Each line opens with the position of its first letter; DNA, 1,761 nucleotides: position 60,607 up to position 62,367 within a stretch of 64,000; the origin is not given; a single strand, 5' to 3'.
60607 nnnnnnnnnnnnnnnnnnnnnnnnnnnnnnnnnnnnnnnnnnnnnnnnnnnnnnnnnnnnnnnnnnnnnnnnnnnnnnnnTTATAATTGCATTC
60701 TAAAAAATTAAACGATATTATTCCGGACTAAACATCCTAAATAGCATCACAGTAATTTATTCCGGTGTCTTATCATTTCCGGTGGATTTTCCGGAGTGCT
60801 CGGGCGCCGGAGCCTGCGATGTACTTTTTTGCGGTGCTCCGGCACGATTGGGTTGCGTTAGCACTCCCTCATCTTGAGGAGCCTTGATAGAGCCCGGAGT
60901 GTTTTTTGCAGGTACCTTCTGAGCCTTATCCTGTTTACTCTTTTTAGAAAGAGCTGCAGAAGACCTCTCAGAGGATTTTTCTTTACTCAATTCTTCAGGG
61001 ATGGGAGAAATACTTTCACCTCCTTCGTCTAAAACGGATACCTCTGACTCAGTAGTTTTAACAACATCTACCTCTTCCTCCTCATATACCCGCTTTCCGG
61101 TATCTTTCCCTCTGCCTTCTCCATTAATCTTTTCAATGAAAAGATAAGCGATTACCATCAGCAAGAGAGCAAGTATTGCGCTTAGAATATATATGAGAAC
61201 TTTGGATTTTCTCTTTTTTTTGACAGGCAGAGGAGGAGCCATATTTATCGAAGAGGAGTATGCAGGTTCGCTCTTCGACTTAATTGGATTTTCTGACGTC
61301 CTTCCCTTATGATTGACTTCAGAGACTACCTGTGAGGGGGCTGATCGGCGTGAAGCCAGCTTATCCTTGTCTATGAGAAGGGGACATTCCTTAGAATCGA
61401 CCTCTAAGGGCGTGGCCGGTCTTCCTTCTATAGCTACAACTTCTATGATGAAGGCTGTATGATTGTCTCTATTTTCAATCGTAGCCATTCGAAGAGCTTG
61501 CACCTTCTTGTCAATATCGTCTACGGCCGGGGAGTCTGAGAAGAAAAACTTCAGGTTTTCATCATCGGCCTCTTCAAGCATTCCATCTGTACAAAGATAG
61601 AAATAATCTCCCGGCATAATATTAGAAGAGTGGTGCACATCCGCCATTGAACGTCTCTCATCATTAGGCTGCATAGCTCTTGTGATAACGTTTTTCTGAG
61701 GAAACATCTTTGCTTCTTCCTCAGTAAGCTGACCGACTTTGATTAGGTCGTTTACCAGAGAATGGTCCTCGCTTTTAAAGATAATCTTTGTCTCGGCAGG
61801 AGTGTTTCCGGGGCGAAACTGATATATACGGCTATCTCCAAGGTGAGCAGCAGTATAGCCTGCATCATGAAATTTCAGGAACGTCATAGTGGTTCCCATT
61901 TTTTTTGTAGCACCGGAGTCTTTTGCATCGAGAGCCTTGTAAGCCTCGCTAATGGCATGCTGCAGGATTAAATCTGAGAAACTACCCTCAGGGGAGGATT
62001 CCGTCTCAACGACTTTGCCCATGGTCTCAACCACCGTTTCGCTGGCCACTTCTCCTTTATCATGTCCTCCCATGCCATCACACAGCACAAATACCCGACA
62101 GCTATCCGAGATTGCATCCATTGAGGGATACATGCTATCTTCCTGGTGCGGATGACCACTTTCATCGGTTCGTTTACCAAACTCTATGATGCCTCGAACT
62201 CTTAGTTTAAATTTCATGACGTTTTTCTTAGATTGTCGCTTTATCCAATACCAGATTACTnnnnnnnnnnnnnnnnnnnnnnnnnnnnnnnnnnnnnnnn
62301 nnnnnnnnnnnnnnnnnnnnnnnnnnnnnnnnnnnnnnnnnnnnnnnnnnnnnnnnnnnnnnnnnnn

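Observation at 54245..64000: Eukaryotic-like phospho-signalling operon: LRR, Zn-FHA, PP2C, pseudokinase, two kinases, MORN receptor and Sel1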

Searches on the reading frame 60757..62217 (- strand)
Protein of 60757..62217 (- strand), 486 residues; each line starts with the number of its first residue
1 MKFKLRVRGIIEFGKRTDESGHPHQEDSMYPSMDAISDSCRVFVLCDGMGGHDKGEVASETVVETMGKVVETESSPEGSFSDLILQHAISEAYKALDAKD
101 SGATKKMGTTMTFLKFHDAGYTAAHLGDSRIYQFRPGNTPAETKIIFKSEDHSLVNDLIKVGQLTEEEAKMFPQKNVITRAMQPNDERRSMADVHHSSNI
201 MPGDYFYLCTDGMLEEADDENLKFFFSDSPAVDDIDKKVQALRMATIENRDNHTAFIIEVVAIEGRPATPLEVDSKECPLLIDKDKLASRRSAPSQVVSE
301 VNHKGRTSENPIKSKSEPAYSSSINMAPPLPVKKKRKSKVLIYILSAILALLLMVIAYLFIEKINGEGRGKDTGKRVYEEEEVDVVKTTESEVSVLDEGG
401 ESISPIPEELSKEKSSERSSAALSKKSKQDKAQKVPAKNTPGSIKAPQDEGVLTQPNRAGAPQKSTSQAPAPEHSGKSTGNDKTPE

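Call 3: search_protein_families(library=pfam, proteins=[window:60757-62217:-], max_evalue=0.01)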
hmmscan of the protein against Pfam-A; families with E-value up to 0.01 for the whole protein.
window:60757-62217:- (486 aa): 2 families
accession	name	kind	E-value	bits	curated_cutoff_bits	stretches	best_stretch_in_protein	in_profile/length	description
PF13672.11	PP2C_2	-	5.8e-11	42.8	24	1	35-222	19-184/209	Protein phosphatase 2C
PF00481.26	PP2C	-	0.005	17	20.3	0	37-139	31-132/255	Protein phosphatase 2C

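Call 4: search_protein_families(library=padloc, proteins=[window:60757-62217:-], max_evalue=0.01)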
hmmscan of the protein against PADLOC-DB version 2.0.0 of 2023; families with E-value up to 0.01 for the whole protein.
window:60757-62217:- (486 aa): 0 families

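Call 8: search_protein_families(library=ncbifam, proteins=[window:60757-62217:-], max_evalue=0.01)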
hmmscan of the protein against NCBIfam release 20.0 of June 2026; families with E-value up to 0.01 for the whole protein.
window:60757-62217:- (486 aa): 2 families
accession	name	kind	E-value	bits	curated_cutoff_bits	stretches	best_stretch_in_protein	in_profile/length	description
NF033484.1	Stp1_PP2C_phos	equivalog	5.7e-43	147.1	230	1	26-258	12-231/232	Stp1/IreP family PP2C-type Ser/Thr phosphatase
NF011149.0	PRK14559.1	equivalog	1e-18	67.4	374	1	42-227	413-599/642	serine/threonine phosphatase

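Call 15: find_homologous_proteins(query=window:60757-62217:-, max_evalue=0.00001)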
Query window:60757-62217:- (486 aa): 6104 proteins with E <= 0.00001 among 8000 candidates; the best 120 are listed.
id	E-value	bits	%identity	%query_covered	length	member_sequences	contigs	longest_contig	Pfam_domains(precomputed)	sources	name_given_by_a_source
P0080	2.3e-298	1008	95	100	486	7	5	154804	PF13672.12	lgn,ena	-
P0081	5.2e-134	466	59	74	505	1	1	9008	PF13672.12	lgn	-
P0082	6.3e-134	466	57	79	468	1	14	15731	PF13672.12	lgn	-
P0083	7.7e-133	462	59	75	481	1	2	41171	PF13672.12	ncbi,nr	ncbi:MAG: protein phosphatase 2C domain-containing protein [Prevotella sp.]|nr:protein phosphatase 2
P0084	2.1e-132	461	59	71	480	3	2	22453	PF13672.12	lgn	-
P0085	7.3e-128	446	55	78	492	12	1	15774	PF13672.12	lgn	-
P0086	4.5e-126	440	48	97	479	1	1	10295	PF13672.12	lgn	-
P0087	2.9e-102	361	48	79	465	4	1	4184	PF13672.12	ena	-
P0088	5.7e-101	357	45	84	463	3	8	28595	PF13672.12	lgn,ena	-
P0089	8.8e-101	356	44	85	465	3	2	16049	PF13672.12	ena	-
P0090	9.0e-101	356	47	79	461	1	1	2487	PF13672.12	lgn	-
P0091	1.5e-100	356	51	71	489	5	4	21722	PF13672.12,PF00481.27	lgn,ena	-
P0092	4.1e-100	354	43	90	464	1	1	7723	PF13672.12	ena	-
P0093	6.1e-100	354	43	90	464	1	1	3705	PF13672.12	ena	-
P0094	9.3e-100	353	49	74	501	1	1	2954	PF13672.12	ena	-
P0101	1.5e-98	349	59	54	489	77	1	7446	PF13672.12,PF00481.27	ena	-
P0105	3.6e-97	344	51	69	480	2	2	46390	PF13672.12,PF00481.27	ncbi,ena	-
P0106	4.2e-97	344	59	56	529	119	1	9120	PF13672.12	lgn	-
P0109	8.5e-97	343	58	58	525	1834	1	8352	PF13672.12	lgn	-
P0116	3.6e-96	341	59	55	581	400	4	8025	PF13672.12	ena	-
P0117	4.3e-96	341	58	58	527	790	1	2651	PF13672.12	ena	-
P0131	3.3e-95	338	49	74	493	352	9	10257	PF13672.12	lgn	-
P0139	8.9e-95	337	60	55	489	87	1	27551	PF13672.12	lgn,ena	-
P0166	1.6e-92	329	56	55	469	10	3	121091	PF13672.12,PF00481.27,PF07228.18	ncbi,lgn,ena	-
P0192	7.3e-91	324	53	59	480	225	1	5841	PF13672.12,PF22251.2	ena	-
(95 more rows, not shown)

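Call 17: find_related_loci(query=A1, collection=genome_contigs, flank=10000)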
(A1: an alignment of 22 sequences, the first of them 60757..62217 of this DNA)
Query A1 (486 aa) in genome_contigs; peptide patterns used: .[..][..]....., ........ (x = any residue, [..] = any of these).
600 stretches matched a pattern (row limit reached: there are more); 574 encode a relative of the query (tblastn E <= 1e-3); the best 80 are kept; 80 distinct loci.
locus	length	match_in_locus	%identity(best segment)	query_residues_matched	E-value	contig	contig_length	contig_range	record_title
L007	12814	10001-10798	59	1-267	7e-104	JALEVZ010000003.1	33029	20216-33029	MAG: Prevotella sp. isolate SUG386 k141_52526, whole genome shotgun sequence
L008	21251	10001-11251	44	1-419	2e-102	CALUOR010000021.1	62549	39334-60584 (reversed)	MAG: uncultured Bacteroides sp. isolate BRZ_KF__bin27 genome assembly, contig: BRZ_KF__NODE_684_length_62549_cov_25.6100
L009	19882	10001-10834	58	1-280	1e-102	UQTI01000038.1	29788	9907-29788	uncultured Prevotella sp. isolate UMGS626 genome assembly, contig: NODE_719_length_29788_cov_12.124037, whole genome sho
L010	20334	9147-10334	43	1-429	2e-99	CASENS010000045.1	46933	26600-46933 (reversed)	uncultured Bacteroides sp. isolate SI.A95.metabat-bins.97 genome assembly, contig: SI.A95.metabat-bins.97.fa_k141_151048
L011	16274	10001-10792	58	1-263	2e-98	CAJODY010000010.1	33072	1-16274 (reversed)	uncultured Bacteroidaceae bacterium isolate Red_deer_1_mag_82 genome assembly, contig: scaffold_1034, whole genome shotg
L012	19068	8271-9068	56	1-264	4e-97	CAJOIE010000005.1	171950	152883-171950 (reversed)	uncultured Bacteroidaceae bacterium isolate Red_deer_4_mag_26 genome assembly, contig: scaffold_50, whole genome shotgun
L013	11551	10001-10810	55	1-279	9e-96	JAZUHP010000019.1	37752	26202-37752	MAG: Bacteroidaceae bacterium isolate T1900045271_TH20190041.MAGScoT_cleanbin_000002 SGB_5904_k141_2020915, whole genome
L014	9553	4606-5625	44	1-352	1e-93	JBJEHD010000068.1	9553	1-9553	MAG: Bacteroidaceae bacterium isolate LOHA42_bin.022 NODE_5206_length_9553_cov_12.761950, whole genome shotgun sequence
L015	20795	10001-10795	55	1-263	2e-92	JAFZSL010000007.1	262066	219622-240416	MAG: Prevotella sp. isolate RGIG8056 Water_buffalos_Rumen-1__c125463, whole genome shotgun sequence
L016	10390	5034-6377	39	1-474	5e-92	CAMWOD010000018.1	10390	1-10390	MAG TPA_asm: uncultured Porphyromonadaceae bacterium isolate SRR14411245_bin.8_metawrap_v1.3_MAG genome assembly, contig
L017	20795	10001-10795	54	1-263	3e-89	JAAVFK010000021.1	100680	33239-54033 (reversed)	MAG: Bacteroidales bacterium isolate Mgla_MAG_1-bin_16 c_000000023426, whole genome shotgun sequence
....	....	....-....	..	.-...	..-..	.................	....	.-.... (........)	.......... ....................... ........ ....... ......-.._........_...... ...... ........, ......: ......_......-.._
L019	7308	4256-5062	53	1-276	1e-88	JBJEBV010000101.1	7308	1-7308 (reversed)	MAG: Candidatus Cryptobacteroides sp. isolate FUKU07_bin.018 NODE_4285_length_7308_cov_19.938232, whole genome shotgun s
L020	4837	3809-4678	50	1-282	1e-88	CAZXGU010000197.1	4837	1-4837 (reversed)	MAG TPA_asm: uncultured Sangeribacter sp. isolate SRP199465_co1_536 genome assembly, contig: NODE_47377_length_4837_cov_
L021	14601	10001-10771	52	1-265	2e-87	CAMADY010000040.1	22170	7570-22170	MAG: uncultured Prevotellaceae bacterium isolate SRR5976183_bin.27_metaWRAP_v1.3_MAG genome assembly, contig: ERZ8810621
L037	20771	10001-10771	48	1-260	5e-70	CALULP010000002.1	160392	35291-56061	MAG: uncultured Bacteroides sp. isolate E01__bin330 genome assembly, contig: E01__k127_1756753, whole genome shotgun seq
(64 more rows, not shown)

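Call 22: find_encoding_contigs(protein=P0109, flank=10000, max_places=3)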
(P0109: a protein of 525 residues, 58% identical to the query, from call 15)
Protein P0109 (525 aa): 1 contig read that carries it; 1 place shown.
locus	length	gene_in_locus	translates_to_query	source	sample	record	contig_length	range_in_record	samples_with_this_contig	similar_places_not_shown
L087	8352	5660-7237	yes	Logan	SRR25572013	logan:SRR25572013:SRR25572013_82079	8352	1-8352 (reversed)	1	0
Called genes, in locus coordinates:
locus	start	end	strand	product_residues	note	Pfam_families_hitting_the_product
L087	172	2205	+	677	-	-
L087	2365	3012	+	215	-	-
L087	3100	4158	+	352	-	-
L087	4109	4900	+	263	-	PF00656:Peptidase_C14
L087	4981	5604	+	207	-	PF00498:FHA (weak)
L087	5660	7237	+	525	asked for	PF13672:PP2C_2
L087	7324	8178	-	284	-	PF04991:LicD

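Call 23: find_encoding_contigs(protein=P0166, flank=10000, max_places=2)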
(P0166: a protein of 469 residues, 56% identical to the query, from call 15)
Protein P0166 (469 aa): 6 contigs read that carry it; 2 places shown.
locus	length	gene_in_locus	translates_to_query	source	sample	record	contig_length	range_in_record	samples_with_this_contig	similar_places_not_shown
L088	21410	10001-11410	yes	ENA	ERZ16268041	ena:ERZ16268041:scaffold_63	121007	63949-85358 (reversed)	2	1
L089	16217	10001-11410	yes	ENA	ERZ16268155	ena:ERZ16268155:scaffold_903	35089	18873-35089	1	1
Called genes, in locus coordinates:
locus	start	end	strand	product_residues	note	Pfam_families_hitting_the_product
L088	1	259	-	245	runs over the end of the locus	PF00106:adh_short, PF08659:KR, PF13561:adh_short_C2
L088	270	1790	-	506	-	PF00221:Lyase_aromatic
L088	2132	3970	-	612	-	PF00682:HMGL-like, PF02436:PYC_OADA, PF25917:BSH_RND (faint), PF00364:Biotin_lipoyl, PF25984:BSH_YknX (weak)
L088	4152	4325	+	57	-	-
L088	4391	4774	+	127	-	PF04397:LytTR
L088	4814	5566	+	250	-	-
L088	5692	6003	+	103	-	-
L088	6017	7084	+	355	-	PF13306:LRR_5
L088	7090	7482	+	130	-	-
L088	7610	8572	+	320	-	-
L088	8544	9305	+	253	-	PF00656:Peptidase_C14, PF01650:Peptidase_C13 (weak)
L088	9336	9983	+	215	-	PF00498:FHA (weak)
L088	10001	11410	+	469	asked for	PF00481:PP2C, PF13672:PP2C_2, PF07228:SpoIIE (faint)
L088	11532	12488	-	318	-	PF12099:DUF3575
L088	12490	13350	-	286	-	PF04773:FecR, PF16344:FecR_C (weak)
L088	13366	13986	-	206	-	PF04542:Sigma70_r2 (weak), PF07638:Sigma70_ECF (weak), PF08281:Sigma70_r4_2, PF04545:Sigma70_r4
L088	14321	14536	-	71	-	-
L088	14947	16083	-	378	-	PF04015:DUF362, PF00037:Fer4 (faint), PF12797:Fer4_2 (faint), PF12837:Fer4_6 (faint), PF12838:Fer4_7, PF13187:Fer4_9 (weak), PF13237:Fer4_10, PF14697:Fer4_21 (weak)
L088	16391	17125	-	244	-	PF00072:Response_reg, PF04397:LytTR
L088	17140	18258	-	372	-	PF06580:His_kinase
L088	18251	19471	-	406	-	PF12704:MacB_PCD, PF02687:FtsX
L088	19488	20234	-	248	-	PF00005:ABC_tran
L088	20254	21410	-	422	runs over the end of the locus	PF25917:BSH_RND, PF25973:BSH_CzcB, PF25954:Beta-barrel_RND_2, PF25990:Beta-barrel_YknX, PF25967:RND-MFP_C (weak)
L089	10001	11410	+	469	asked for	PF00481:PP2C, PF13672:PP2C_2, PF07228:SpoIIE (faint)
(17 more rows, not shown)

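Call 24: search_protein_families(library=pfam, proteins=[L088:4814-5566:+, L088:5692-6003:+, L088:7090-7482:+, L088:7610-8572:+, L088:8544-9305:+, L088:9336-9983:+, L087:172-2205:+, L087:2365-3012:+, L087:3100-4158:+, L087:4109-4900:+], max_evalue=1)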
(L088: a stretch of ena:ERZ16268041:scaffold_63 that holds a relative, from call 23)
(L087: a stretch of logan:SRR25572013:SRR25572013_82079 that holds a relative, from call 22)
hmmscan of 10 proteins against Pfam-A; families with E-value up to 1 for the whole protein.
L088:4814-5566:+ (250 aa): 5 families
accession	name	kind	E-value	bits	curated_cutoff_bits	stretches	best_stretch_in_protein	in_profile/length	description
PF00498.31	FHA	-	0.00013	22.8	20.7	1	53-97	21-67/67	FHA domain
PF14311.12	DUF4379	-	0.042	14.5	24.5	1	220-246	29-54/56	Probable Treble clef zinc finger domain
PF05961.16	Chordopox_A13L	-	0.047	14.4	24.1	1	181-210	6-36/69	Chordopoxvirus A13L protein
PF01036.24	Bac_rhodopsin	-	0.062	13.2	24.6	1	161-213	109-162/224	Bacteriorhodopsin-like protein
PF13639.12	zf-RING_2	-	0.11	13.3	27.3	1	217-246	14-44/44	Ring finger domain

L088:5692-6003:+ (103 aa): 0 families

L088:7090-7482:+ (130 aa): 2 families
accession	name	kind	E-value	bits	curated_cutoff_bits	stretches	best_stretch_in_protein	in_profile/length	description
PF12211.13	LMWSLP_N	-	0.093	12.8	27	1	14-48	76-110/262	Low molecular weight S layer protein N terminal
PF16147.10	DUF4855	-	0.14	11.7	27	1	1-68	35-108/313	Domain of unknown function (DUF4855)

L088:7610-8572:+ (320 aa): 4 families
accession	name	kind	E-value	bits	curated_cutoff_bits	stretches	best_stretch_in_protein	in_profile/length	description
PF00036.39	EF-hand_1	-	0.018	15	25.4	1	256-274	6-24/29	EF hand domain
PF23768.1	DUF7167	-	0.045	14.3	24.4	1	161-175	24-38/60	Domain of unknown function (DUF7167)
PF13202.12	EF-hand_5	-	0.056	13.4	25.9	1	255-272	3-21/25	EF hand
PF13405.12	EF-hand_6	-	0.14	12.4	25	1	256-275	6-25/30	EF-hand domain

L088:8544-9305:+ (253 aa): 4 families
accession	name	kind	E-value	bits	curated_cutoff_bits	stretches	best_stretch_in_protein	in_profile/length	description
PF00656.27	Peptidase_C14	-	3.7e-20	73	21.4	1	38-242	7-225/233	Caspase domain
PF01650.23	Peptidase_C13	-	1.5e-06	28.4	22.8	1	96-236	105-237/258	Peptidase C13 family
PF01364.23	Peptidase_C25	-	0.0016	18.2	23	1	85-204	214-329/374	Peptidase family C25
PF01867.21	Cas_Cas1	-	0.088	12.4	22.3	1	86-155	43-113/283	CRISPR associated protein Cas1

L088:9336-9983:+ (215 aa): 21 families
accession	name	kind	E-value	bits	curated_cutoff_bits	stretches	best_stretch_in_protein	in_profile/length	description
PF00498.31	FHA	-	3.2e-07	31.1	20.7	1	120-196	2-66/67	FHA domain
PF04810.20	zf-Sec23_Sec24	-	0.00092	19.6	25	1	9-43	2-36/39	Sec23/Sec24 zinc finger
PF23548.1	Zn_ribbon_FGT1_2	-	0.0013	18.7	27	1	5-21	17-33/35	FORGETTER1 second zinc ribbon domain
PF14354.12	Lar_restr_allev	-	0.0047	17.6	28.6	1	10-38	5-33/58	Restriction alleviation protein Lar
PF10122.14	Zn_ribbon_Com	-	0.008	16.1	22.9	1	5-21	21-37/52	Mu-like prophage protein Com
PF01396.24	Zn_ribbon_Top1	-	0.041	14.1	32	1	9-22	2-15/39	Topoisomerase DNA binding C4 zinc finger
PF09723.15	Zn_ribbon_8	-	0.067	13.7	34.4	1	10-38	7-34/41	Zinc ribbon domain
PF16697.10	Yop-YscD_cpl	-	0.091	13.5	33.2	1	108-201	8-88/94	Inner membrane component of T3SS, cytoplasmic domain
PF25206.1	DUF7836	-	0.098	13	26.7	1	6-45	5-45/59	Domain of unknown function (DUF7836)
PF13717.11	Zn_ribbon_4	-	0.11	12.9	30.3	1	8-37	2-32/36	zinc-ribbon domain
PF03811.18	Zn_ribbon_InsA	-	0.13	12.4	26.1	0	8-17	5-14/35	InsA N-terminal domain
PF21276.3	ZNF512_C2HC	-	0.18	12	27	0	8-18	13-23/38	Zinc finger protein 512, C2HC zinc finger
PF13248.11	Zn_ribbon_3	-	0.19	11.7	27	1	9-18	3-12/26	zinc-ribbon domain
PF19134.6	DUF5817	-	0.28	11.6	31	0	11-46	6-37/57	Domain of unknown function (DUF5817)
PF08273.17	Zn_Ribbon_Prim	-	0.33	11.8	23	0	28-46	1-18/37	Zinc-binding domain of primase-helicase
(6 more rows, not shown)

L087:172-2205:+ (677 aa): 1 family
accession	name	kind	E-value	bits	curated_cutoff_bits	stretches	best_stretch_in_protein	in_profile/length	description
PF12836.13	HHH_3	-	0.00027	21.4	27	1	65-115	4-54/65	Helix-hairpin-helix motif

L087:2365-3012:+ (215 aa): 3 families
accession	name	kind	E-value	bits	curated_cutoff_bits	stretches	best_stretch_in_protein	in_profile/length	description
PF13488.11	Gly-zipper_Omp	-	0.028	14.8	25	1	16-37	24-45/46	Glycine zipper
PF13202.12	EF-hand_5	-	0.069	13.1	25.9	1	152-167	7-22/25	EF hand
PF00036.39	EF-hand_1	-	0.11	12.6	25.4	0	152-168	8-24/29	EF hand domain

L087:3100-4158:+ (352 aa): 0 families

L087:4109-4900:+ (263 aa): 6 families
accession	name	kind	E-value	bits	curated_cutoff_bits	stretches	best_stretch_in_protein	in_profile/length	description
PF00656.27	Peptidase_C14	-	2.7e-21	76.8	21.4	1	50-251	6-224/233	Caspase domain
PF19872.4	DUF6345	-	0.00062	19.7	26.9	1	52-134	3-85/221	Family of unknown function (DUF6345)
PF01650.23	Peptidase_C13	-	0.017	15.1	22.8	1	100-238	97-234/258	Peptidase C13 family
PF03184.25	DDE_1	-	0.06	13.4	22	1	2-69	50-120/177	DDE superfamily endonuclease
PF12438.13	DUF3679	-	0.17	12.1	22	1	23-43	1-21/56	Protein of unknown function (DUF3679)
PF07697.16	7TMR-HDED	-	0.19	12.2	27.6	1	64-116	150-203/224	7TM-HD extracellular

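Call 42: search_protein_families(library=padloc, proteins=[L088:4814-5566:+, L088:7610-8572:+, L088:8544-9305:+, L088:9336-9983:+, L088:10001-11410:+, L088:6017-7084:+, L088:7090-7482:+, L008:11401-13014:+, L008:13023-15173:+], max_evalue=0.001)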
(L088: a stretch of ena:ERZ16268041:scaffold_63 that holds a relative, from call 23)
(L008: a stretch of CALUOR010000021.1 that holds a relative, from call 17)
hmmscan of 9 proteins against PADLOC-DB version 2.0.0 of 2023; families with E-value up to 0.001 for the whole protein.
L088:4814-5566:+ (250 aa): 0 families

L088:7610-8572:+ (320 aa): 0 families

L088:8544-9305:+ (253 aa): 2 families
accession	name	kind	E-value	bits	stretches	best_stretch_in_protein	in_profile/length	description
PDLC02987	caspase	-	1.1e-10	39.3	1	38-214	8-148/453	-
PDLC00928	Cas1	-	0.00041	17.5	0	96-154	54-113/315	Cas1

L088:9336-9983:+ (215 aa): 0 families

L088:10001-11410:+ (469 aa): 0 families

L088:6017-7084:+ (355 aa): 0 families

L088:7090-7482:+ (130 aa): 0 families

L008:11401-13014:+ (537 aa): 34 families (the best 25 are shown)
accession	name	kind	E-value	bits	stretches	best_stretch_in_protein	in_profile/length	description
PDLC04138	mad6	-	1.7e-64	216.9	1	8-245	50-268/659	mads_6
PDLC04042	PD-T4-6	-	3.9e-56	188.8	1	1-235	1-214/292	-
PDLC04043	PD-T4-6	-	1.6e-51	173.8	1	5-235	11-219/452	-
PDLC04060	PD-T4-6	-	3.8e-51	172.5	1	5-232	4-208/486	-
PDLC04054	PD-T4-6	-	1.2e-50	170.9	1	6-232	8-212/347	-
PDLC04053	PD-T4-6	-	5.3e-50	168.6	1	1-240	1-218/311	-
PDLC04047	PD-T4-6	-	1.1e-48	164.1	1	5-232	6-211/327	-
PDLC04061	PD-T4-6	-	3.3e-45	153.6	1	3-232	10-222/510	-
PDLC04045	PD-T4-6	-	1.6e-44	150.3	1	6-234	30-247/350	-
PDLC04057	PD-T4-6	-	3.5e-44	149.5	1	3-232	2-209/443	-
PDLC04048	PD-T4-6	-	4.2e-43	146.1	1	5-232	6-211/354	-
PDLC04039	PD-T4-6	-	4.3e-42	142.7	1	8-234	13-216/458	-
PDLC04044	PD-T4-6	-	5.6e-42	142.2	1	8-260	31-271/372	-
PDLC04051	PD-T4-6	-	6.8e-38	128.8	1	6-485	29-472/476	-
PDLC04041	PD-T4-6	-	1.6e-37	127.8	1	9-235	28-236/443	-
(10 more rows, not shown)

L008:13023-15173:+ (716 aa): 36 families (the best 25 are shown)
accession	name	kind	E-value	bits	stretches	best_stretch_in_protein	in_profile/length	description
PDLC04138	mad6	-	6.5e-59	198.4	1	19-252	52-259/659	mads_6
PDLC04042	PD-T4-6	-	1.5e-50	170.5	1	18-299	9-269/292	-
PDLC04044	PD-T4-6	-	1.8e-43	147.1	1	20-308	34-298/372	-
PDLC04047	PD-T4-6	-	8.8e-43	144.6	1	19-292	11-262/327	-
PDLC04053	PD-T4-6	-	3.6e-40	136.3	1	85-296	51-265/311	-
PDLC04045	PD-T4-6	-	1.5e-38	130.7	1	19-304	34-300/350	-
PDLC04054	PD-T4-6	-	3.3e-38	130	1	85-296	52-267/347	-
PDLC04060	PD-T4-6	-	3.4e-38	129.8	1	85-332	50-299/486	-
PDLC04051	PD-T4-6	-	2.6e-37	126.9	1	62-307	64-299/476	-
PDLC04057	PD-T4-6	-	3.8e-36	123.1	1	85-299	50-267/443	-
PDLC04043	PD-T4-6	-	1.5e-35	121.2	1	86-292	58-267/452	-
PDLC04062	PD-T4-6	-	1.7e-35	121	1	19-303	33-294/450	-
PDLC04048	PD-T4-6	-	2.1e-35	120.7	1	88-294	56-264/354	-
PDLC04061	PD-T4-6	-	8.6e-34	115.9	1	85-289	58-270/510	-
PDLC04039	PD-T4-6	-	6.4e-31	105.8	1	85-290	56-263/458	-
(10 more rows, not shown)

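Call 49: find_encoding_contigs(protein=P0086, flank=10000, max_places=2)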
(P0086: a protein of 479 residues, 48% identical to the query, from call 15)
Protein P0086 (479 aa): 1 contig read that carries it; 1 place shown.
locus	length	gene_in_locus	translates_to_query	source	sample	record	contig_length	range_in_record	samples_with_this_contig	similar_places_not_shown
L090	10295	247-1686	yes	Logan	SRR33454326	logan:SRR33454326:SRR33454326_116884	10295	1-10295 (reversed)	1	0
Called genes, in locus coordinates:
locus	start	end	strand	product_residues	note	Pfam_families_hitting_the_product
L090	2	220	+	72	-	?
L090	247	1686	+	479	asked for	PF13672:PP2C_2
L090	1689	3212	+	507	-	PF00069:Pkinase, PF07714:PK_Tyr_Ser-Thr, PF03109:ABC1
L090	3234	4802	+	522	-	PF00069:Pkinase, PF07714:PK_Tyr_Ser-Thr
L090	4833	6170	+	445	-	PF00069:Pkinase, PF07714:PK_Tyr_Ser-Thr, PF01636:APH (weak)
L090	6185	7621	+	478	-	PF00069:Pkinase, PF07714:PK_Tyr_Ser-Thr, PF01636:APH (faint), PF03109:ABC1 (weak)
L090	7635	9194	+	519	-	PF00069:Pkinase, PF07714:PK_Tyr_Ser-Thr, PF03109:ABC1 (weak)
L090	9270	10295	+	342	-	?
